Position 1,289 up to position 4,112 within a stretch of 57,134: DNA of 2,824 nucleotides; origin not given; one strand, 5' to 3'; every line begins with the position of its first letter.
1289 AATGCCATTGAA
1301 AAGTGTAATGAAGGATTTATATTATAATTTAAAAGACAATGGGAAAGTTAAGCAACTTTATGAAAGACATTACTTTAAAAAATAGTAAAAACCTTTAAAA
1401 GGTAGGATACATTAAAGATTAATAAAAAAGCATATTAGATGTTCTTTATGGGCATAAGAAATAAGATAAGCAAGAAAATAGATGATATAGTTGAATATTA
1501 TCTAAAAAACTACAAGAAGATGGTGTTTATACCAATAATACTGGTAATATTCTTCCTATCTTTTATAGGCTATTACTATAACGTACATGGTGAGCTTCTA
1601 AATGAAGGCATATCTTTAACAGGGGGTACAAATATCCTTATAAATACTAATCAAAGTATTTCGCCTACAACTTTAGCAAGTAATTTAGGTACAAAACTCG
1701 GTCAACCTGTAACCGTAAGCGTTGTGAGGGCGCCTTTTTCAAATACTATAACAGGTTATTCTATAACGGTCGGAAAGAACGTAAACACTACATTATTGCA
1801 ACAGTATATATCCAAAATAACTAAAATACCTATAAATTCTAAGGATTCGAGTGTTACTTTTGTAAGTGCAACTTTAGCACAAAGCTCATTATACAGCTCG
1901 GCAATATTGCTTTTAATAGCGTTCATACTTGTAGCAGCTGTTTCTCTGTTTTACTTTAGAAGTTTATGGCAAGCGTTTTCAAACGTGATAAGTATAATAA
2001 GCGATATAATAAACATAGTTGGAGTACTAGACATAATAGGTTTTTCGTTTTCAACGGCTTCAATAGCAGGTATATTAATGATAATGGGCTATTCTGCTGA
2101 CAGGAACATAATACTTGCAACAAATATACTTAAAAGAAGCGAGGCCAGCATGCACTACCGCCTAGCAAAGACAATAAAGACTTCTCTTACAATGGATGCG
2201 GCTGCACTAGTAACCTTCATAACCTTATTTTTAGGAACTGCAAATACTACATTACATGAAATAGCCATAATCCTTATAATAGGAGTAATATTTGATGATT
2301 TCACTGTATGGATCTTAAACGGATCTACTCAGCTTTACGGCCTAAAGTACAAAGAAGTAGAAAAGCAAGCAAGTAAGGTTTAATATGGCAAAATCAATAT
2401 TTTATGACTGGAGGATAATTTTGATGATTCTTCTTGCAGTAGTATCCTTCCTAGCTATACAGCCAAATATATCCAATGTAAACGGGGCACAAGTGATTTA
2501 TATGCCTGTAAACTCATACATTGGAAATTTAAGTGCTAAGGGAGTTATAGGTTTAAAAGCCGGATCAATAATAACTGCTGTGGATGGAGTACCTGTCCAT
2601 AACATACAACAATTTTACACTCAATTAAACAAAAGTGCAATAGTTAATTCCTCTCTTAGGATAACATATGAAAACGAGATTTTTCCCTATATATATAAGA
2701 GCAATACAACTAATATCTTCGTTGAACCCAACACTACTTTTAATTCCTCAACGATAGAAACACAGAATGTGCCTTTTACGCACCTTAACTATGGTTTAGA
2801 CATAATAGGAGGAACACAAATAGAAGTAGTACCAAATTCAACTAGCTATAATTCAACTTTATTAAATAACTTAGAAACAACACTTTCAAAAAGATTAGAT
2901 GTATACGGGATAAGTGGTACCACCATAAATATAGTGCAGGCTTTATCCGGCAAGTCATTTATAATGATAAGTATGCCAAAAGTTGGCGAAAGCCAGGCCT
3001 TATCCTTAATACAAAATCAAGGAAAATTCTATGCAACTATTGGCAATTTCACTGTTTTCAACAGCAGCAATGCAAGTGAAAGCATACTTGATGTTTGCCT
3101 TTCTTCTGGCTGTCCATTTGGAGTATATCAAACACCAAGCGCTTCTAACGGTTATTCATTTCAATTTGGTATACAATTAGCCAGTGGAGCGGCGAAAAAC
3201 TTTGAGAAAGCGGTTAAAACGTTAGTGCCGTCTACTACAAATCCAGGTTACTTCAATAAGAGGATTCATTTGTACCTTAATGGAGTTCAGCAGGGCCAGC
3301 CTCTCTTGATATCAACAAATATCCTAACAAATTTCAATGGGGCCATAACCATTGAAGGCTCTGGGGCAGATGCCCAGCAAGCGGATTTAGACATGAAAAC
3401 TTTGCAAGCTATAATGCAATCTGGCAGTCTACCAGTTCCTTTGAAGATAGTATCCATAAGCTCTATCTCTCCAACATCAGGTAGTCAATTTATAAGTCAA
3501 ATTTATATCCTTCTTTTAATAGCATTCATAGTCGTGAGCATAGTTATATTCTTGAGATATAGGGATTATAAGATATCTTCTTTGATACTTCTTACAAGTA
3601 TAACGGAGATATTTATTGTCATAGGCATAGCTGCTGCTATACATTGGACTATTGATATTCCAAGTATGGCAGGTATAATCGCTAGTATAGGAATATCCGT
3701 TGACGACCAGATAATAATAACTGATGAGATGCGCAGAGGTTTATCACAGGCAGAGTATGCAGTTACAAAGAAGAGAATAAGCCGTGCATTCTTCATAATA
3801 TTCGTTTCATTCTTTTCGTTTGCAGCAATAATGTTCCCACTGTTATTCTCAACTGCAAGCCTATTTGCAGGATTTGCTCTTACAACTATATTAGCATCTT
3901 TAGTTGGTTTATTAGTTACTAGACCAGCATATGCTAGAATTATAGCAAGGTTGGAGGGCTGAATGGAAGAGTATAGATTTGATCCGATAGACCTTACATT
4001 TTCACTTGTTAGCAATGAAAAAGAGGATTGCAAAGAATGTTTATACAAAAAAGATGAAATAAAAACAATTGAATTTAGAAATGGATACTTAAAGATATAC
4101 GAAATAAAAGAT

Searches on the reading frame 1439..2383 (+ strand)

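Call 52: search_protein_families(library=pfam, proteins=[window:1439-2383:+], max_evalue=0.001)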
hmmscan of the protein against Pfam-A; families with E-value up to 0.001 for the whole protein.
window:1439-2383:+ (314 aa): 1 family
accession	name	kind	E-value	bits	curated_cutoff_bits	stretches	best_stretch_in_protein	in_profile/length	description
PF02355.23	SecD_SecF_C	-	2.1e-17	63.6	20.5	1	130-294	9-179/189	Protein export membrane protein SecD/SecF, C-terminal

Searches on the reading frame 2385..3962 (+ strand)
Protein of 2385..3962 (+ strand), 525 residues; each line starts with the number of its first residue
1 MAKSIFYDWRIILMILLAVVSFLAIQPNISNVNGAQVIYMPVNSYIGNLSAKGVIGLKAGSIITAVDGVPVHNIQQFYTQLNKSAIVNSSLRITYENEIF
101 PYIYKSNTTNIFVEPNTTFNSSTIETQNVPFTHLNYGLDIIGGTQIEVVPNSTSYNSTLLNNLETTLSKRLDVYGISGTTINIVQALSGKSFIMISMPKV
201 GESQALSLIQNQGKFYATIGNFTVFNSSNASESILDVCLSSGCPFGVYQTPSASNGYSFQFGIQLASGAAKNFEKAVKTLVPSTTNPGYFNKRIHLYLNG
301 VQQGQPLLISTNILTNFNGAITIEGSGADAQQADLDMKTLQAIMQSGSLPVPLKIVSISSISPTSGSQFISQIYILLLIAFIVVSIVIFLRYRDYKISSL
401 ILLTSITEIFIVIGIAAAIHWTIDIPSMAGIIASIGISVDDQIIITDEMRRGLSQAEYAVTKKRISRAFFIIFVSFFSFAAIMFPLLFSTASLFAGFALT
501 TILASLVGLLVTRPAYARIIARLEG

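Call 52: search_protein_families(library=pfam, proteins=[window:2385-3962:+], max_evalue=0.001)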
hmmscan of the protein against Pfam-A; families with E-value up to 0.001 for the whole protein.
window:2385-3962:+ (525 aa): 3 families
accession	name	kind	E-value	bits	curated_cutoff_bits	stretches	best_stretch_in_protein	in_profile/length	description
PF02355.23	SecD_SecF_C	-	9.8e-15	54.9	20.5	1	354-510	14-173/189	Protein export membrane protein SecD/SecF, C-terminal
PF00873.25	ACR_tran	-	0.0001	20.6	28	1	369-511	329-477/1021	AcrB/AcrD/AcrF family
PF17820.7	PDZ_6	-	0.001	19.2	27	0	56-77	15-36/54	PDZ domain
